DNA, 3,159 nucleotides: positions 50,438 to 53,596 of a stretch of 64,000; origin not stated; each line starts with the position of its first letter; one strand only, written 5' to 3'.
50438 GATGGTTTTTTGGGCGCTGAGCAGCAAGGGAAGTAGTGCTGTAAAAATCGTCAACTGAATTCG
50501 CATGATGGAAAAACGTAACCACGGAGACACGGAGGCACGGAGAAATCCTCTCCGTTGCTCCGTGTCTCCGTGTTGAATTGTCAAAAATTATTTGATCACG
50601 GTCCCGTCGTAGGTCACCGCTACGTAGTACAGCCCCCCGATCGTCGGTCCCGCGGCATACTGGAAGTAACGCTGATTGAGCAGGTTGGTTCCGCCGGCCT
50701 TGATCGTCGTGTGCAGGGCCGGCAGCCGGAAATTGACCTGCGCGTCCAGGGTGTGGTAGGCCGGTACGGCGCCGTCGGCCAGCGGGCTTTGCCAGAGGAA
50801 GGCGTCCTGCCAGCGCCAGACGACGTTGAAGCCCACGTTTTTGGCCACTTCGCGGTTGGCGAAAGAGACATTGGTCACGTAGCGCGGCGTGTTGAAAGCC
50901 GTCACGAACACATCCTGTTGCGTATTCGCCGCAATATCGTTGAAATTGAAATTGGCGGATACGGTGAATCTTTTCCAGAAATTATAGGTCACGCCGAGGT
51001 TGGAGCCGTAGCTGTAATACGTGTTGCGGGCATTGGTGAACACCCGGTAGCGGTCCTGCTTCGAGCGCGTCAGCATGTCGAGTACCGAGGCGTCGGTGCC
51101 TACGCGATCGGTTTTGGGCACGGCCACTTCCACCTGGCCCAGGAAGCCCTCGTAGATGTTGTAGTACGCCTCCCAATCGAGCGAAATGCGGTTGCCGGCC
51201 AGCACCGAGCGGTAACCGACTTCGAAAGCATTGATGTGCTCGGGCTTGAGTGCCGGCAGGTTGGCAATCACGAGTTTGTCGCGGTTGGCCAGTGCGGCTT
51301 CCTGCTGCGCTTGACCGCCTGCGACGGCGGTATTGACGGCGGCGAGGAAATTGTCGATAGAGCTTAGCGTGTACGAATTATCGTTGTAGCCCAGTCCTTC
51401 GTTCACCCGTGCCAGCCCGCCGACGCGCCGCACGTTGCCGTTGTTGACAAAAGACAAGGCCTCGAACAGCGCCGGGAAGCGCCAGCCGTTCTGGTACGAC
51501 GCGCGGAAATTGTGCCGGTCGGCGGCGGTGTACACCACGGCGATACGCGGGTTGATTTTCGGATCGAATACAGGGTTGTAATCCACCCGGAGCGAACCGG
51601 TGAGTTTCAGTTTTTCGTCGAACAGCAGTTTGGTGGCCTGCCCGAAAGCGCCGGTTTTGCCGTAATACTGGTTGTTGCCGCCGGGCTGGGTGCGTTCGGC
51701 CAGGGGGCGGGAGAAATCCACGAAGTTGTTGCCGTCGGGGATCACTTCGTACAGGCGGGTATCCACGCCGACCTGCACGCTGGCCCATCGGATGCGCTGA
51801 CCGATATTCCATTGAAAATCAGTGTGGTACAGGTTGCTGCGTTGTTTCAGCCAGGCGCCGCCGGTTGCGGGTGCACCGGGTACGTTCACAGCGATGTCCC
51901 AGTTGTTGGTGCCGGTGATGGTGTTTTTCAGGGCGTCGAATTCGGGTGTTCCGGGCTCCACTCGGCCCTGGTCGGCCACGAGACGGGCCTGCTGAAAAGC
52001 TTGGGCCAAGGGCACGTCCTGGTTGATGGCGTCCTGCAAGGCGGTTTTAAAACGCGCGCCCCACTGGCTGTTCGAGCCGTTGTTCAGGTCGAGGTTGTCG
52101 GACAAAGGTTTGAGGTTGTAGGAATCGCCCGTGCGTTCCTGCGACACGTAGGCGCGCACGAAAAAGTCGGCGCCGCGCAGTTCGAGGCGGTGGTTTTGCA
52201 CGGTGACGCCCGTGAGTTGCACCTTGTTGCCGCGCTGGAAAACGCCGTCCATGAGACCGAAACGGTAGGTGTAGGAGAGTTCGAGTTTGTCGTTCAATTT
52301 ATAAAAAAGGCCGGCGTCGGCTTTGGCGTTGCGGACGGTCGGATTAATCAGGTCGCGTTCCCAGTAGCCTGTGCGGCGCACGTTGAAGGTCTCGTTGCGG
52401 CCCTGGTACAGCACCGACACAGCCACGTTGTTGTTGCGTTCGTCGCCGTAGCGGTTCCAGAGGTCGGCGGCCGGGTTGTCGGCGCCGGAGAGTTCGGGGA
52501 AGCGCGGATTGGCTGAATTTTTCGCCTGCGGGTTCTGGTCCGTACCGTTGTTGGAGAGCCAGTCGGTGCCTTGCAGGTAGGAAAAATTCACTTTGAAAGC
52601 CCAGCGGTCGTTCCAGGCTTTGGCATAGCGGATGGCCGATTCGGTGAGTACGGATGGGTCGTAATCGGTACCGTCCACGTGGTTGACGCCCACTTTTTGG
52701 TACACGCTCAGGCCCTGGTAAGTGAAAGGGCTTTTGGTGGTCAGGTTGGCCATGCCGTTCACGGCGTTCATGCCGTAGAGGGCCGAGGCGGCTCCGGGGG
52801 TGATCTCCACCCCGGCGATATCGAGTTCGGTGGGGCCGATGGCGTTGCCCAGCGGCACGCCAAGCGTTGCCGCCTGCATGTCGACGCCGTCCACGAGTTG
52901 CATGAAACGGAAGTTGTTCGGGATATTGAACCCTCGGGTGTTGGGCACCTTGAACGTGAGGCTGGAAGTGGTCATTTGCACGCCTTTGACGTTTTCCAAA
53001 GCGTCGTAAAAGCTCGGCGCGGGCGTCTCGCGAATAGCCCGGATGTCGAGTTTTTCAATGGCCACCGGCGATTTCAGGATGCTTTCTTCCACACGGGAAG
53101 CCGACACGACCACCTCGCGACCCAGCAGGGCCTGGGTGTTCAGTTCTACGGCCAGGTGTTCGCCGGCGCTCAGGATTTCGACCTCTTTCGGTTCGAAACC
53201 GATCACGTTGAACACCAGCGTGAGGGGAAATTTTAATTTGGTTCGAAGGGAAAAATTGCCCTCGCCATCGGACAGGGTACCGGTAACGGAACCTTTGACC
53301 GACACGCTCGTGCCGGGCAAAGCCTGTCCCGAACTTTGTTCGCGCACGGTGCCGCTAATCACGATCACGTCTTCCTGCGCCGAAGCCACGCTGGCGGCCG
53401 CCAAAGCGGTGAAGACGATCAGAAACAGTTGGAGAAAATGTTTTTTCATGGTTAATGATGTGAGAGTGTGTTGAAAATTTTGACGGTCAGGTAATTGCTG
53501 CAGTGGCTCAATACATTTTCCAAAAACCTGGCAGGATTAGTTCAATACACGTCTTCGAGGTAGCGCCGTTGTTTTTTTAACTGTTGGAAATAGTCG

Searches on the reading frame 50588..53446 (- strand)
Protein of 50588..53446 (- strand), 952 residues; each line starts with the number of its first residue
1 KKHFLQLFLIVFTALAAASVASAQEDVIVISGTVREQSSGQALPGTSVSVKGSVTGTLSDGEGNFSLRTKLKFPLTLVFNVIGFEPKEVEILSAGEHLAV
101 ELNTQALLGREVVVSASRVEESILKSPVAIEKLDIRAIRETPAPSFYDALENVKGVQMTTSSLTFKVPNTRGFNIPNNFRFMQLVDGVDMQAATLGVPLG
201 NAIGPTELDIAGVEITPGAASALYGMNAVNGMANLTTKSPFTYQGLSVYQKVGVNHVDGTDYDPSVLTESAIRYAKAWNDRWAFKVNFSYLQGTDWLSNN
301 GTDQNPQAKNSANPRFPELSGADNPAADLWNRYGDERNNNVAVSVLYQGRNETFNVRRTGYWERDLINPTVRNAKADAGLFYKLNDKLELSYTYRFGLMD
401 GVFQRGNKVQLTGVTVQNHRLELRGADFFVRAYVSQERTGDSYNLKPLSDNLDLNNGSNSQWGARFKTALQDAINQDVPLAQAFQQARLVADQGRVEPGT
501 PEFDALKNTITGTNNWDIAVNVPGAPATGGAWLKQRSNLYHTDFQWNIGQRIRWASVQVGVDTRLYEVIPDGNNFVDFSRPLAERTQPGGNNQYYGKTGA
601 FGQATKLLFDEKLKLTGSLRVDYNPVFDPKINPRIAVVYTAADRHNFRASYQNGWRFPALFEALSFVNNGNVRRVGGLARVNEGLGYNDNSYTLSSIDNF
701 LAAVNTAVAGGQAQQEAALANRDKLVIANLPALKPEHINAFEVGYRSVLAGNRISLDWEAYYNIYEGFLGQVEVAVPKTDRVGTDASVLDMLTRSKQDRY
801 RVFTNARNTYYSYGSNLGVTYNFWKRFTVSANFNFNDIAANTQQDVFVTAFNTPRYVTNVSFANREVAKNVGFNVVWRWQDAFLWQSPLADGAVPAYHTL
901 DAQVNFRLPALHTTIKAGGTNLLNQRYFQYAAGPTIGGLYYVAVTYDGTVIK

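Call 97: search_protein_families(library=pfam, proteins=[window:50588-53446:-], max_evalue=0.00001)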
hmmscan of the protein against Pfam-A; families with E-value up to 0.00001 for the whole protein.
window:50588-53446:- (952 aa): 4 families
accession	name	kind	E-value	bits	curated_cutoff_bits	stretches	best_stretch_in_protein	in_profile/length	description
PF00593.30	TonB_dep_Rec_b-barrel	-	2.3e-17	64.4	27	1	391-922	16-436/436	TonB dependent receptor-like, beta-barrel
PF13715.12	CarbopepD_reg_2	-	3.8e-16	59.3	32.2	1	30-114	1-88/88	CarboxypepD_reg-like domain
PF07715.20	Plug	-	6.1e-12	46.4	23.9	1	124-231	3-106/107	TonB-dependent Receptor Plug Domain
PF13620.12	CarboxypepD_reg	-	2.5e-09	37.8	32.3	1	30-98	2-75/82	Carboxypeptidase regulatory-like domain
